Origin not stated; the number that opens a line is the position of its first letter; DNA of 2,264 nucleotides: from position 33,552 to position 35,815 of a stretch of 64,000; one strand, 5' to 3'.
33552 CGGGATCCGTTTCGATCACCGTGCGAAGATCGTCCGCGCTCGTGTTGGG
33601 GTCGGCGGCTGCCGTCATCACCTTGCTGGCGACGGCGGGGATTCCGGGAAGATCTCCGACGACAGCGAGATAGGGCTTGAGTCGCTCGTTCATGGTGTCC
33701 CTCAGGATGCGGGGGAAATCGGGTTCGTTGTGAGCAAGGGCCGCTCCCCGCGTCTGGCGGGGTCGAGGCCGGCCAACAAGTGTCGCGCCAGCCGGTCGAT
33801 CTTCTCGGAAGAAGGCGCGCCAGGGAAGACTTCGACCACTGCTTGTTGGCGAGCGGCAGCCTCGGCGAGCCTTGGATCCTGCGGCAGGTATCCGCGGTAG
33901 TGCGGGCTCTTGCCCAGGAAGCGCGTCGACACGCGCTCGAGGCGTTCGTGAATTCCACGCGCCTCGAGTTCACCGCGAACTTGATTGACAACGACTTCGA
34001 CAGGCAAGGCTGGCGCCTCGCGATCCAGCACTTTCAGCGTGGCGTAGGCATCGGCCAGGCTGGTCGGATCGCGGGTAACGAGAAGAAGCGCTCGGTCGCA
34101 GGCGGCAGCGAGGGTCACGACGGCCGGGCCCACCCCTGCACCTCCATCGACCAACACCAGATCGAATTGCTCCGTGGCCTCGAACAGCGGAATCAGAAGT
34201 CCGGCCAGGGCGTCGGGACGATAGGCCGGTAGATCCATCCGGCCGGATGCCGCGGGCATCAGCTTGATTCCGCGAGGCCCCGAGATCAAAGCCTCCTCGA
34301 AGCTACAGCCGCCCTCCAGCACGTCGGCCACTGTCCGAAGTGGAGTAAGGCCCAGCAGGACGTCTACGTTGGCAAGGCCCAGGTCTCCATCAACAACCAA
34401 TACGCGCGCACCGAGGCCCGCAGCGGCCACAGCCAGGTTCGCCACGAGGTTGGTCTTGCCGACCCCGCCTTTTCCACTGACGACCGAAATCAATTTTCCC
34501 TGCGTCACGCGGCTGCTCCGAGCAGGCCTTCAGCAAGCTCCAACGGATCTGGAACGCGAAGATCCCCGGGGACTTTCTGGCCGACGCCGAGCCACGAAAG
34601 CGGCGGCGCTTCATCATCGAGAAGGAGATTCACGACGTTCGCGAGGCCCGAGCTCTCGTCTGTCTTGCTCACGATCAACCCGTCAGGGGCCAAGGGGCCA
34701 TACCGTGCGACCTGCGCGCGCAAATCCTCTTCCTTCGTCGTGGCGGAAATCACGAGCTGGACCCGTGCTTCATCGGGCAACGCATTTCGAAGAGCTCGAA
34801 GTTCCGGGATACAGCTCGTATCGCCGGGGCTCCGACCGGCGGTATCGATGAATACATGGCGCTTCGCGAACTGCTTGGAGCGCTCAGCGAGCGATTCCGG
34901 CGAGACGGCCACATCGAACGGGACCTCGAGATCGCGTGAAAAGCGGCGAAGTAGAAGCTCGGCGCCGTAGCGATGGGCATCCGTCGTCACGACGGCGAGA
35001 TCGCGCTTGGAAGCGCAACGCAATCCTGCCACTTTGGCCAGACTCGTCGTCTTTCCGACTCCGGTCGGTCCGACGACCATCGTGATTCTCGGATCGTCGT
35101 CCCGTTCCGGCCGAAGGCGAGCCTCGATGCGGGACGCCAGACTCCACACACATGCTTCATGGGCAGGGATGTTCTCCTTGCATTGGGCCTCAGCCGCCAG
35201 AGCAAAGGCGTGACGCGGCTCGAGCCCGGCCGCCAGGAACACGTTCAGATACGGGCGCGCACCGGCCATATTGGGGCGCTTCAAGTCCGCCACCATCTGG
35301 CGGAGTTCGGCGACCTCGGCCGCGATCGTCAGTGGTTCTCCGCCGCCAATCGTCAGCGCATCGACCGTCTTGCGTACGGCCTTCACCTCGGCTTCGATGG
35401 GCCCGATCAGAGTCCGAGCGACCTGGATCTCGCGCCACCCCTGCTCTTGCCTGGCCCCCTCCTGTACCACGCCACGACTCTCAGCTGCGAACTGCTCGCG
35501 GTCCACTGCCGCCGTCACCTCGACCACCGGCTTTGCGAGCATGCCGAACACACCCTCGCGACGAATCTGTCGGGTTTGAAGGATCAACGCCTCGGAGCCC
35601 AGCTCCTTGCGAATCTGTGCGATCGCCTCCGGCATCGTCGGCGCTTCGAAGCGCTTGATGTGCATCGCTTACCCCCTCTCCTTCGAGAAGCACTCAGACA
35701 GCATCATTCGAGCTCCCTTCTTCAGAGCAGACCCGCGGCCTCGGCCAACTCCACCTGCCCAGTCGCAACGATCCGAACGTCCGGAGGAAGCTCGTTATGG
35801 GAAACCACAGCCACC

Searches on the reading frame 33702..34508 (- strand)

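Call 54: search_protein_families(library=pfam, proteins=[window:33702-34508:-], max_evalue=0.001)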
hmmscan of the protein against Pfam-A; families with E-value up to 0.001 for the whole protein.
window:33702-34508:- (268 aa): 6 families
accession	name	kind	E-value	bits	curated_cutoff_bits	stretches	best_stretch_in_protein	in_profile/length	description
PF01656.29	CbiA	-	8.8e-17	61.7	25.4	1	7-222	1-123/125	CobQ/CobB/MinD/ParA nucleotide binding domain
PF10609.15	ParA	-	2.5e-09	37.3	27.1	1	5-141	4-138/246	NUBPL iron-transfer P-loop NTPase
PF13614.12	AAA_31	-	2.7e-09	37.7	27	1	5-140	2-143/177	AAA domain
PF06564.18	CBP_BcsQ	-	2.3e-06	27.7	21.3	1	12-150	9-151/234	Cellulose biosynthesis protein BcsQ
PF02374.21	ArsA_ATPase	-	5.4e-06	26.3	24.3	1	9-42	5-38/305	Anion-transporting ATPase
PF00142.24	Fer4_NifH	-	3.9e-05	23.7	25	1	10-68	5-63/271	4Fe-4S iron sulfur cluster binding proteins, NifH/frxC family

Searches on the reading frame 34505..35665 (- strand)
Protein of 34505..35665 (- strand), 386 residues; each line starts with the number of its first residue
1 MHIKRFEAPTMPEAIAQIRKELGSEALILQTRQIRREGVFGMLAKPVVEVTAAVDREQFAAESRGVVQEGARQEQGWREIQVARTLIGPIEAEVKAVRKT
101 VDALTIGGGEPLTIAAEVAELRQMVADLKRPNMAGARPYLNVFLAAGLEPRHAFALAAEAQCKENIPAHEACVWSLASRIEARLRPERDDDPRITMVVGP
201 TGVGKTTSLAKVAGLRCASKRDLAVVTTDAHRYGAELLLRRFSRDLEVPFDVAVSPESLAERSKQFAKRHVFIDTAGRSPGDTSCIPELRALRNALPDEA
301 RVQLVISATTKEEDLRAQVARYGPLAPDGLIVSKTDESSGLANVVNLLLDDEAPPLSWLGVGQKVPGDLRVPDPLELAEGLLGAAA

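Call 53: search_protein_families(library=pfam, proteins=[window:34505-35665:-], max_evalue=0.001)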
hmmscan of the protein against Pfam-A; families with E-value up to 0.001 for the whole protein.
window:34505-35665:- (386 aa): 4 families
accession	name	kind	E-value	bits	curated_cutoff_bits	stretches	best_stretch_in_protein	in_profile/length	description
PF00448.28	SRP54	-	4.2e-27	95.5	22.7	1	193-382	2-195/196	SRP54-type protein, GTPase domain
PF13401.12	AAA_22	-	3.7e-06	27.7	27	1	191-311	4-125/130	AAA domain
PF25199.1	nSTAND_NTPase5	-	2.6e-05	24.5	34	1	175-231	23-79/145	Novel STAND NTPase 5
PF13191.12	AAA_16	-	0.00023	22.1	32.6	1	179-246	11-82/167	AAA ATPase domain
